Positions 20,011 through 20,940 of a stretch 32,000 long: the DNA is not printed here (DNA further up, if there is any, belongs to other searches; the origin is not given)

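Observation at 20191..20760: C-type-lectin-like domain spliced into the cadherin-like stalk of three paralogs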

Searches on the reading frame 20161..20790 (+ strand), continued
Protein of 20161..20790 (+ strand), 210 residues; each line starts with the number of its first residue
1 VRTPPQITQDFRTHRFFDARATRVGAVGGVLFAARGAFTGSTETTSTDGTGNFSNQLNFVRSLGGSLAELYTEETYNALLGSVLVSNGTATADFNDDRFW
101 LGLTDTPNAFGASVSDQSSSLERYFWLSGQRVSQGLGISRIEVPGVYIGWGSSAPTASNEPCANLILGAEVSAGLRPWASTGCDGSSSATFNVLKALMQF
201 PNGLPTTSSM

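Call 42: find_homologous_proteins(query=A4, max_evalue=0.001)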
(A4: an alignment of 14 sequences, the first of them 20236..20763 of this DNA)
Query A4 (14 sequences) (176 aa, profile of the alignment): 580 proteins with E <= 0.001 among 2155 candidates; the best 120 are listed.
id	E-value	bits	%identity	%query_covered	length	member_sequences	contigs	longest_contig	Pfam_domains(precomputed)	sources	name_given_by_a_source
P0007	1.1e-34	137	-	-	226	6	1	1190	PF00059.28,PF03954.20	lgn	-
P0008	1.3e-34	137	-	-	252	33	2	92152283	PF00059.28,PF03954.20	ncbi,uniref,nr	ncbi:asialoglycoprotein receptor 1 isoform X4 [Macaca nemestrina]|uniref:Asialoglycoprotein receptor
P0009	1.7e-34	137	-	-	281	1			PF00059.28,PF03954.20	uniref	uniref:Asialoglycoprotein receptor 1 n=1 Tax=Cercocebus atys TaxID=9531 RepID=A0A2K5NGG0_CERAT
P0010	2.9e-34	136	-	-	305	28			PF00059.28,PF03954.20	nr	nr:asialoglycoprotein receptor 1 isoform X2 [Pongo abelii]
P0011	4.3e-34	135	-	-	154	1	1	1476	PF00059.28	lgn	-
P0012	5.1e-34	135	-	-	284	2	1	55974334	PF00059.28,PF03954.20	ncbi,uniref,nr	ncbi:asialoglycoprotein receptor 1 [Molossus molossus]|uniref:Asialoglycoprotein receptor 1 n=1 Tax=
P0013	5.4e-34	135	-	-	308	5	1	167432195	PF00059.28,PF03954.20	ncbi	ncbi:asialoglycoprotein receptor 1 isoform X1 [Callithrix jacchus]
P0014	6.1e-34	135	-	-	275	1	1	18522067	PF00059.28,PF03954.20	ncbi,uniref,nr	ncbi:PREDICTED: asialoglycoprotein receptor 1-like [Chrysochloris asiatica]|uniref:Asialoglycoprotei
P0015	7.3e-34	135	-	-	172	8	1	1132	PF00059.28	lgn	-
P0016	9.4e-34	134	-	-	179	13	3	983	PF00059.28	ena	-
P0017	9.9e-34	134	-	-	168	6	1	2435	PF00059.28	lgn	-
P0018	1.4e-33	134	-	-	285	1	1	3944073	PF00059.28,PF03954.20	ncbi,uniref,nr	ncbi:asialoglycoprotein receptor 1 [Orycteropus afer afer]|uniref:Asialoglycoprotein receptor 1 n=1 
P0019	1.7e-33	133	-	-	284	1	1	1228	PF00059.28,PF03954.20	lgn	-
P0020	1.7e-33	133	-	-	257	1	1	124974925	PF00059.28,PF03954.20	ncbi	ncbi:asialoglycoprotein receptor 1-like isoform 2-T3 [Dugong dugon]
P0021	1.8e-33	133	-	-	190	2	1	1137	PF00059.28,PF03954.20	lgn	-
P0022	2.0e-33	133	-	-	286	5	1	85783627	PF00059.28,PF03954.20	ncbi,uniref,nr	ncbi:asialoglycoprotein receptor 1-like [Elephas maximus indicus]|uniref:Asialoglycoprotein receptor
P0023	2.8e-33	133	-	-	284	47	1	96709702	PF00059.28,PF03954.20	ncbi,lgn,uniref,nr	ncbi:asialoglycoprotein receptor 1 [Rattus rattus]|uniref:asialoglycoprotein receptor 1 n=1 Tax=Ratt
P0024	3.5e-33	132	-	-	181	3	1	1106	PF00059.28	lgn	-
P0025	3.7e-33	132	-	-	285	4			PF00059.28,PF03954.20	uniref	uniref:Asialoglycoprotein receptor 1 n=1 Tax=Cricetulus griseus TaxID=10029 RepID=A0A8C2MRL0_CRIGR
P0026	4.0e-33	132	-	-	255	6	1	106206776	PF00059.28,PF03954.20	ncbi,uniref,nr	ncbi:asialoglycoprotein receptor 1, isoform CRA_b [Rattus norvegicus]|uniref:Asialoglycoprotein rece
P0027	4.8e-33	132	-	-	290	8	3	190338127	PF00059.28,PF03954.20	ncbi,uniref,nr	ncbi:asialoglycoprotein receptor 1-like isoform X3 [Vulpes vulpes]|uniref:Asialoglycoprotein recepto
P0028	5.1e-33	132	-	-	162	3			PF00059.28,PF12661.14,PF00008.34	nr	nr:Chain A, HUMAN E-SELECTIN [Homo sapiens]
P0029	5.2e-33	132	-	-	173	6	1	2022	PF00059.28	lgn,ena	-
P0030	5.7e-33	132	-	-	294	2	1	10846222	PF00059.28,PF03954.20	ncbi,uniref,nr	ncbi:C-type lectin domain family 10 member A [Pteropus vampyrus]|uniref:C-type lectin domain family 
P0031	5.8e-33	132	-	-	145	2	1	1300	PF00059.28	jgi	-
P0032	6.0e-33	132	-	-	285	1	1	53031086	PF00059.28,PF03954.20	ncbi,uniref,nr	ncbi:asialoglycoprotein receptor 1-like [Acomys russatus]|uniref:asialoglycoprotein receptor 1-like 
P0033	6.0e-33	132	-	-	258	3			PF00059.28,PF03954.20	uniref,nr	uniref:Asialoglycoprotein receptor 1 n=1 Tax=Pipistrellus kuhlii TaxID=59472 RepID=A0A7J7TX27_PIPKU|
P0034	6.0e-33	132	-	-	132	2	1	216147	PF00059.28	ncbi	ncbi:c-type lectin domain family 10, partial [Lynx pardinus]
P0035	6.1e-33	132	-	-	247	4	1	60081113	PF00059.28,PF03954.20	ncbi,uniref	ncbi:asialoglycoprotein receptor 1 isoform X2 [Odocoileus virginianus]|uniref:Asialoglycoprotein rec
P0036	7.0e-33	131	-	-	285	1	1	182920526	PF00059.28,PF03954.20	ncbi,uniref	ncbi:asialoglycoprotein receptor 1 [Tamandua tetradactyla]|uniref:asialoglycoprotein receptor 1 n=1 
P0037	7.1e-33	131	-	-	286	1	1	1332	PF00059.28,PF03954.20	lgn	-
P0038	7.3e-33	131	-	-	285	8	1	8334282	PF00059.28,PF03954.20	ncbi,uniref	ncbi:asialoglycoprotein receptor 1-like [Dipodomys merriami]|uniref:asialoglycoprotein receptor 1-li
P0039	7.4e-33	131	-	-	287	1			PF00059.28,PF03954.20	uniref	uniref:C-type lectin domain-containing protein n=1 Tax=Felis catus TaxID=9685 RepID=A0ABI7XJ07_FELCA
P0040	7.4e-33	131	-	-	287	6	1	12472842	PF00059.28,PF03954.20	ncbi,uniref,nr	ncbi:asialoglycoprotein receptor 1 isoform X1 [Pipistrellus kuhlii]|uniref:Asialoglycoprotein recept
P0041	7.4e-33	131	-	-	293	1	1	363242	PF00059.28,PF03954.20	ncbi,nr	ncbi:hypothetical protein MC885_006742 [Smutsia gigantea]|nr:hypothetical protein MC885_006742 [Smut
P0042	7.5e-33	131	-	-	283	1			PF00059.28,PF03954.20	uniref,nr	uniref:Asialoglycoprotein receptor 1 n=1 Tax=Jaculus jaculus TaxID=51337 RepID=A0A8C5KFZ1_JACJA|nr:a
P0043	7.8e-33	131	-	-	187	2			PF00059.28,PF03954.20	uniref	uniref:C-type lectin domain-containing protein n=2 Tax=Rhinolophus ferrumequinum TaxID=59479 RepID=A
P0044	8.0e-33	131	-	-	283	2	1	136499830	PF00059.28,PF03954.20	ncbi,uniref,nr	ncbi:asialoglycoprotein receptor 1-like [Talpa occidentalis]|uniref:asialoglycoprotein receptor 1-li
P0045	8.0e-33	131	-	-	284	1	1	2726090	PF00059.28,PF03954.20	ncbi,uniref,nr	ncbi:Asialoglycoprotein receptor 1 [Galemys pyrenaicus]|uniref:Asialoglycoprotein receptor 1 n=1 Tax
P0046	8.3e-33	131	27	30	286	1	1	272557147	PF00059.28,PF03954.20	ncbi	ncbi:asialoglycoprotein receptor 1-like [Rhynchocyon petersi]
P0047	8.9e-33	131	-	-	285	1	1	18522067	PF00059.28,PF03954.20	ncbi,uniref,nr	ncbi:PREDICTED: asialoglycoprotein receptor 1-like [Chrysochloris asiatica]|uniref:Asialoglycoprotei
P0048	9.2e-33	131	-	-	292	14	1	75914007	PF00059.28,PF03954.20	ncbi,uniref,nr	ncbi:CLEC10A isoform 2 [Pongo abelii]|uniref:CLEC10A isoform 2 n=1 Tax=Pongo abelii TaxID=9601 RepID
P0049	9.5e-33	131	-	-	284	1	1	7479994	PF00059.28,PF03954.20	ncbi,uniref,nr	ncbi:C-type lectin domain family 10 member A [Pteropus alecto]|uniref:C-type lectin domain family 10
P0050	1.1e-32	131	-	-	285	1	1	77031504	PF00059.28,PF03954.20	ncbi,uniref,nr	ncbi:asialoglycoprotein receptor 1 [Choloepus didactylus]|uniref:asialoglycoprotein receptor 1 n=1 T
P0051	1.1e-32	131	-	-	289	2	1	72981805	PF00059.28,PF03954.20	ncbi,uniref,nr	ncbi:C-type lectin domain family 10 member A isoform X3 [Symphalangus syndactylus]|uniref:C-type lec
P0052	1.1e-32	131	-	-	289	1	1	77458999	PF00059.28,PF03954.20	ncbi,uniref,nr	ncbi:C-type lectin domain family 10 member A isoform X3 [Nomascus leucogenys]|uniref:C-type lectin d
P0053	1.2e-32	131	-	-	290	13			PF00059.28,PF03954.20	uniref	uniref:Asialoglycoprotein receptor 1 n=2 Tax=Mustela putorius furo TaxID=9669 RepID=M3YGT5_MUSPF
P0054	1.3e-32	131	-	-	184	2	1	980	PF00059.28,PF03954.20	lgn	-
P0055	1.4e-32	131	-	-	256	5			PF00059.28,PF03954.20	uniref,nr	uniref:Asialoglycoprotein receptor 1 isoform X2 n=1 Tax=Castor canadensis TaxID=51338 RepID=A0A8B7TG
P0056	1.5e-32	130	-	-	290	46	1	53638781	PF00059.28,PF03954.20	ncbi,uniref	ncbi:asialoglycoprotein receptor 1 isoform X1 [Myotis yumanensis]|uniref:asialoglycoprotein receptor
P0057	1.5e-32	130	25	68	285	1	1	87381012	PF00059.28,PF03954.20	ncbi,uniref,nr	ncbi:asialoglycoprotein receptor 1 [Dasypus novemcinctus]|uniref:asialoglycoprotein receptor 1 n=1 T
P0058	1.6e-32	130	-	-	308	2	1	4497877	PF00059.28,PF03954.20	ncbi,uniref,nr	ncbi:C-type lectin domain family 10 member A [Hyaena hyaena]|uniref:C-type lectin domain family 10 m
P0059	1.7e-32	130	-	-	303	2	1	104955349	PF00059.28,PF03954.20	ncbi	ncbi:asialoglycoprotein receptor 1 isoform 2-T2 [Hipposideros larvatus]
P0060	1.7e-32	130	-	-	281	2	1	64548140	PF00059.28,PF03954.20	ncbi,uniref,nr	ncbi:asialoglycoprotein receptor 1 isoform X3 [Hippopotamus amphibius kiboko]|uniref:asialoglycoprot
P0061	1.7e-32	130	-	-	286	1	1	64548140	PF00059.28,PF03954.20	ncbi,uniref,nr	ncbi:asialoglycoprotein receptor 1 isoform X2 [Hippopotamus amphibius kiboko]|uniref:asialoglycoprot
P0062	1.8e-32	130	-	-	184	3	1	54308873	PF00059.28,PF03954.20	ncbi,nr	ncbi:asialoglycoprotein receptor 1 [Rhinolophus ferrumequinum]|nr:asialoglycoprotein receptor 1 [Rhi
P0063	2.0e-32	130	-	-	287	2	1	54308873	PF00059.28,PF03954.20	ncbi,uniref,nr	ncbi:C-type lectin domain containing 10A [Rhinolophus ferrumequinum]|uniref:C-type lectin domain con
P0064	2.8e-32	130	-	-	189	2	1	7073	PF00059.28,PF03954.20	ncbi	ncbi:C-type lectin domain family 10 member A-like, partial [Sigmodon hispidus]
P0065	2.9e-32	129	-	-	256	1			PF00059.28,PF03954.20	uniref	uniref:Asialoglycoprotein receptor 1 n=1 Tax=Peromyscus maniculatus bairdii TaxID=230844 RepID=A0A8C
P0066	3.0e-32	129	-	-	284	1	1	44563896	PF00059.28,PF03954.20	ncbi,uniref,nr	ncbi:asialoglycoprotein receptor 1-like [Suncus etruscus]|uniref:asialoglycoprotein receptor 1-like 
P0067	3.0e-32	129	-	-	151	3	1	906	PF00059.28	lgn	-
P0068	3.2e-32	129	-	-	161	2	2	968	PF00059.28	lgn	-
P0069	3.3e-32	129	-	-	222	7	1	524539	PF00059.28,PF03954.20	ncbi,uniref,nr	ncbi:Asialoglycoprotein receptor 1 [Sciurus carolinensis]|uniref:Asialoglycoprotein receptor 1 n=1 T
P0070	4.0e-32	129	-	-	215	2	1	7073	PF00059.28,PF03954.20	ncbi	ncbi:C-type lectin domain family 10 member A-like, partial [Sigmodon hispidus]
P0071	4.0e-32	129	-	-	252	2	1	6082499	PF00059.28,PF03954.20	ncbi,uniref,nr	ncbi:asialoglycoprotein receptor 1 isoform X6 [Eumetopias jubatus]|uniref:Asialoglycoprotein recepto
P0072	4.1e-32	129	-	-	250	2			PF00059.28,PF03954.20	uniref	uniref:Asialoglycoprotein receptor 1 n=1 Tax=Catagonus wagneri TaxID=51154 RepID=A0A8C3VQH4_9CETA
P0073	4.3e-32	129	-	-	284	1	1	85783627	PF00059.28,PF03954.20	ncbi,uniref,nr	ncbi:asialoglycoprotein receptor 1-like isoform X6 [Elephas maximus indicus]|uniref:asialoglycoprote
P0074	4.3e-32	129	-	-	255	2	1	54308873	PF00059.28,PF03954.20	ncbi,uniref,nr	ncbi:asialoglycoprotein receptor 1 [Rhinolophus ferrumequinum]|uniref:Asialoglycoprotein receptor 1 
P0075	4.5e-32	129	-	-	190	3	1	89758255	PF00059.28,PF03954.20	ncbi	ncbi:C-type lectin domain family 10 member A isoform X2 [Macaca fascicularis]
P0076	4.5e-32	129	-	-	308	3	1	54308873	PF00059.28,PF03954.20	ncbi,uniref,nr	ncbi:C-type lectin domain containing 10A [Rhinolophus ferrumequinum]|uniref:C-type lectin domain con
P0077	4.6e-32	129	-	-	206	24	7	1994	PF00059.28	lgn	-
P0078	4.8e-32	129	-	-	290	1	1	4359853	PF00059.28,PF03954.20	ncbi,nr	ncbi:PREDICTED: C-type lectin domain family 10 member A [Mandrillus leucophaeus]|nr:PREDICTED: C-typ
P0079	4.9e-32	129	-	-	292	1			PF00059.28,PF03954.20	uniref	uniref:C-type lectin domain containing 10A n=2 Tax=Mandrillus leucophaeus TaxID=9568 RepID=A0A2K5Y0D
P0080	5.0e-32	129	-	-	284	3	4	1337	PF00059.28,PF03954.20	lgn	-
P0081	5.3e-32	129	-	-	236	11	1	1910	PF00059.28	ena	-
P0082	5.3e-32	129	-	-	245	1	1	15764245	PF00059.28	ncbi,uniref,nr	ncbi:PREDICTED: C-type lectin domain family 10 member A [Cercocebus atys]|uniref:C-type lectin domai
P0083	5.6e-32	129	-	-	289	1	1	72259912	PF00059.28,PF03954.20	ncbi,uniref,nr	ncbi:C-type lectin domain family 10 member A isoform X3 [Trachypithecus francoisi]|uniref:C-type lec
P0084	6.0e-32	128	-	-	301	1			PF00059.28,PF03954.20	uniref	uniref:C-type lectin domain family 10 member A-like n=2 Tax=Lynx TaxID=13124 RepID=A0A667IHH3_LYNCA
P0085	6.4e-32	128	-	-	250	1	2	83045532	PF00059.28,PF03954.20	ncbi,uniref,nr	ncbi:C-type lectin domain family 10 member A-like isoform X3 [Rhinopithecus roxellana]|uniref:C-type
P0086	6.7e-32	128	-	-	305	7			PF00059.28,PF03954.20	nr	nr:asialoglycoprotein receptor 1 isoform X3 [Equus asinus]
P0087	7.5e-32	128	-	-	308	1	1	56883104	PF00059.28,PF03954.20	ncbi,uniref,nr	ncbi:C-type lectin domain family 10 member A-like [Perognathus longimembris pacificus]|uniref:C-type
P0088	7.6e-32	128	-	-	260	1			PF00059.28,PF03954.20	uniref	uniref:C-type lectin domain containing 10A n=1 Tax=Rhinopithecus bieti TaxID=61621 RepID=A0A2K6LE99_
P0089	8.1e-32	128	-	-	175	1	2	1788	PF00059.28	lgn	-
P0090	8.9e-32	128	-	-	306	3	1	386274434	PF00059.28,PF03954.20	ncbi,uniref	ncbi:C-type lectin domain family 10 member A-like [Saccopteryx leptura]|uniref:C-type lectin domain 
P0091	8.9e-32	128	-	-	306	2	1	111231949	PF00059.28,PF03954.20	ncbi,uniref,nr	ncbi:C-type lectin domain family 10 member A isoform X2 [Apodemus sylvaticus]|uniref:C-type lectin d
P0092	9.2e-32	128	-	-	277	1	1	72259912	PF00059.28,PF03954.20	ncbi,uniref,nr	ncbi:C-type lectin domain family 10 member A isoform X4 [Trachypithecus francoisi]|uniref:C-type lec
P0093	9.5e-32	128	-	-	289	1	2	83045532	PF00059.28,PF03954.20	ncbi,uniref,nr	ncbi:C-type lectin domain family 10 member A-like isoform X1 [Rhinopithecus roxellana]|uniref:C-type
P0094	9.5e-32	128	-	-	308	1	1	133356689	PF00059.28,PF03954.20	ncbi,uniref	ncbi:C-type lectin domain family 10 member A [Cynocephalus volans]|uniref:C-type lectin domain famil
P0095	9.5e-32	128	-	-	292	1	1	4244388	PF00059.28,PF03954.20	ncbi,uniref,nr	ncbi:PREDICTED: C-type lectin domain family 10 member A isoform X2 [Rhinopithecus bieti]|uniref:C-ty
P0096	1.0e-31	128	-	-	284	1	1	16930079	PF00059.28,PF03954.20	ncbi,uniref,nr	ncbi:asialoglycoprotein receptor 1-like [Sorex fumeus]|uniref:asialoglycoprotein receptor 1-like n=1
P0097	1.1e-31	128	-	-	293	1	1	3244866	PF00059.28,PF03954.20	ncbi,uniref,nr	ncbi:PREDICTED: asialoglycoprotein receptor 1 [Myotis brandtii]|uniref:asialoglycoprotein receptor 1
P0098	1.2e-31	127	-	-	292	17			PF00059.28,PF03954.20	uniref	uniref:C-type lectin domain containing 10A n=1 Tax=Macaca fascicularis TaxID=9541 RepID=A0A2K5VGA8_M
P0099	1.2e-31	127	-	-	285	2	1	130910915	PF00059.28,PF00084.27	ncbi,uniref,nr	ncbi:E-selectin-like [Sus scrofa]|uniref:E-selectin-like n=1 Tax=Sus scrofa TaxID=9823 RepID=UPI000A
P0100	1.3e-31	127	-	-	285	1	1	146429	PF00059.28,PF03954.20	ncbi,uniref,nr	ncbi:PREDICTED: C-type lectin domain family 10 member A [Galeopterus variegatus]|uniref:C-type lecti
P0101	1.4e-31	127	-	-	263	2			PF00059.28,PF03954.20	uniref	uniref:C-type lectin domain containing 10A n=1 Tax=Macaca mulatta TaxID=9544 RepID=A0A5F8ACR9_MACMU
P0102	1.4e-31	127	-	-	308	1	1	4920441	PF00059.28,PF03954.20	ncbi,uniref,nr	ncbi:C-type lectin domain family 10 member A [Pteronotus mesoamericanus]|uniref:C-type lectin domain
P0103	1.4e-31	127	-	-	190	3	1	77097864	PF00059.28,PF03954.20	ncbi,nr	ncbi:C-type lectin domain family 10 member A [Piliocolobus tephrosceles]|nr:C-type lectin domain fam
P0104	1.4e-31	127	-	-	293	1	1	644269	PF00059.28,PF03954.20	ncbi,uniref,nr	ncbi:C-type lectin domain family 10 member A [Carlito syrichta]|uniref:C-type lectin domain family 1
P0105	1.5e-31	127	-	-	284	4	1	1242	PF00059.28,PF03954.20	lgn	-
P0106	1.5e-31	127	-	-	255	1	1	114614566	PF00059.28,PF03954.20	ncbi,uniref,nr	ncbi:C-type lectin domain containing 10A [Phyllostomus discolor]|uniref:C-type lectin domain contain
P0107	1.6e-31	127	-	-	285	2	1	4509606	PF00059.28,PF03954.20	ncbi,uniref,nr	ncbi:asialoglycoprotein receptor 1 [Vombatus ursinus]|uniref:Asialoglycoprotein receptor 1 n=1 Tax=V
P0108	1.7e-31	127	-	-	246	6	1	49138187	PF00059.28,PF03954.20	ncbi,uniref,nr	ncbi:asialoglycoprotein receptor 1-like isoform X3 [Microtus oregoni]|uniref:asialoglycoprotein rece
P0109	1.8e-31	127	-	-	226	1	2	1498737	PF00059.28,PF03954.20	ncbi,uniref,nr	ncbi:Hypothetical predicted protein [Marmota monax]|uniref:Asialoglycoprotein receptor 1 n=1 Tax=Mar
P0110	1.8e-31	127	-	-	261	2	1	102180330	PF00059.28,PF03954.20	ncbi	ncbi:hypothetical protein ACRRTK_007018 [Alexandromys fortis]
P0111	1.8e-31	127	-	-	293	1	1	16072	PF00059.28,PF03954.20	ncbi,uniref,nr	ncbi:asialoglycoprotein receptor 1-like [Psammomys obesus]|uniref:asialoglycoprotein receptor 1-like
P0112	1.9e-31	127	-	-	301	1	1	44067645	PF00059.28,PF03954.20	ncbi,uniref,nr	ncbi:PREDICTED: C-type lectin domain family 10 member A [Condylura cristata]|uniref:C-type lectin do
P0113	1.9e-31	127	-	-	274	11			PF00059.28,PF03954.20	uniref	uniref:Asialoglycoprotein receptor 1 n=1 Tax=Sus scrofa TaxID=9823 RepID=A0A4X1UVX0_PIG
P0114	2.0e-31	127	-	-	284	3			PF00059.28,PF03954.20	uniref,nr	uniref:C-type lectin domain family 10 member A isoform X2 n=1 Tax=Jaculus jaculus TaxID=51337 RepID=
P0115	2.0e-31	127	-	-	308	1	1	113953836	PF00059.28,PF03954.20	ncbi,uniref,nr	ncbi:asialoglycoprotein receptor 1 [Desmodus rotundus]|uniref:asialoglycoprotein receptor 1 n=1 Tax=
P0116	2.1e-31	127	-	-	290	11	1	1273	PF00059.28,PF03954.20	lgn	-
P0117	2.2e-31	127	-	-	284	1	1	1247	PF00059.28,PF03954.20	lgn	-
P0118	2.4e-31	126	-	-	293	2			PF00059.28,PF03954.20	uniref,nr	uniref:asialoglycoprotein receptor 1-like isoform X3 n=1 Tax=Panthera onca TaxID=9690 RepID=UPI00295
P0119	2.6e-31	126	-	-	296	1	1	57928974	PF00059.28,PF03954.20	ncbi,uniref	ncbi:C-type lectin domain family 10 member A [Eulemur rufifrons]|uniref:C-type lectin domain family 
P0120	2.9e-31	126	-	-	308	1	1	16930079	PF27681.1,PF00059.28,PF03954.20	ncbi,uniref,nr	ncbi:C-type lectin domain family 10 member A [Sorex fumeus]|uniref:C-type lectin domain family 10 me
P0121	3.2e-31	126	-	-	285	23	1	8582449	PF00059.28,PF03954.20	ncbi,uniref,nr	ncbi:asialoglycoprotein receptor 1-like isoform X2 [Alexandromys fortis]|uniref:asialoglycoprotein r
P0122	3.4e-31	126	-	-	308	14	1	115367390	PF00059.28,PF03954.20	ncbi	ncbi:C-type lectin domain family 10 member A-like [Glossophaga mutica]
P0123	3.4e-31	126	38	16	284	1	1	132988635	PF00059.28,PF03954.20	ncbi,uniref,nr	ncbi:C-type lectin domain family 10 member A [Physeter macrocephalus]|uniref:C-type lectin domain fa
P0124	3.4e-31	126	-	-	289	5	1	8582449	PF00059.28,PF03954.20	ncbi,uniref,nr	ncbi:asialoglycoprotein receptor 1-like isoform X1 [Alexandromys fortis]|uniref:asialoglycoprotein r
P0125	3.5e-31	126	-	-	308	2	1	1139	PF00059.28,PF05859.18,PF03954.20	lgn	-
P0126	3.5e-31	126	-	-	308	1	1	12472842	PF00059.28,PF03954.20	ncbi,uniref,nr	ncbi:C-type lectin domain family 10 member A [Pipistrellus kuhlii]|uniref:C-type lectin domain famil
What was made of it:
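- Tried and rejected: A hybrid profile search meant to find bridging sequences returned only mammalian ASGPR, CLEC10A and selectins (call 42).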

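Call 55: find_related_loci(query=A2, collection=metagenome_contigs, flank=6000)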
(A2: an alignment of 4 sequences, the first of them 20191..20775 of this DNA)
Query A2 (195 aa) in metagenome_contigs; peptide patterns used: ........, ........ (x = any residue, [..] = any of these).
161 stretches matched a pattern, but none encodes a relative of the query by tblastn (E <= 1e-3).

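Call 63: predict_structure(alignment_id=A5)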
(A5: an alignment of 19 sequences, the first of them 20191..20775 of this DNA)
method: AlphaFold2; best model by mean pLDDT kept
length: 195 residues; sequences in the alignment: 19
mean_pLDDT: 31.0   pTM: 0.20
mean pLDDT of the five models: 31.0, 29.3, 29.2, 29.1, 28.0
residues with pLDDT >= 90: 0; 70-90: 0; 50-70: 0; < 50: 195
segments of 3 or more residues with pLDDT < 50: 1-195
pLDDT, mean of each block of 10 residues (from residue 1): 29 29 29 31 29 30 35 29 32 33 33 34 31 30 33 29 28 33 31 30
secondary structure, 60 per line:
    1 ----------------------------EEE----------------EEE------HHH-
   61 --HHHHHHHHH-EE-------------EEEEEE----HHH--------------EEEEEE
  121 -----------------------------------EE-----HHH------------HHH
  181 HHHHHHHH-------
elements in order: E29-31 E48-50 H63-71 E88-93 E115-120 H178-188
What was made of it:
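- It also failed when 16 genuine CTLDs were added to the alignment (pLDDT 31, call 63). AF2 could not fold the insert even with CTLDs in the alignment (call 63).
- Tried and rejected: AF2 on a hybrid alignment with 16 genuine CTLDs gave pLDDT 31 (call 63).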
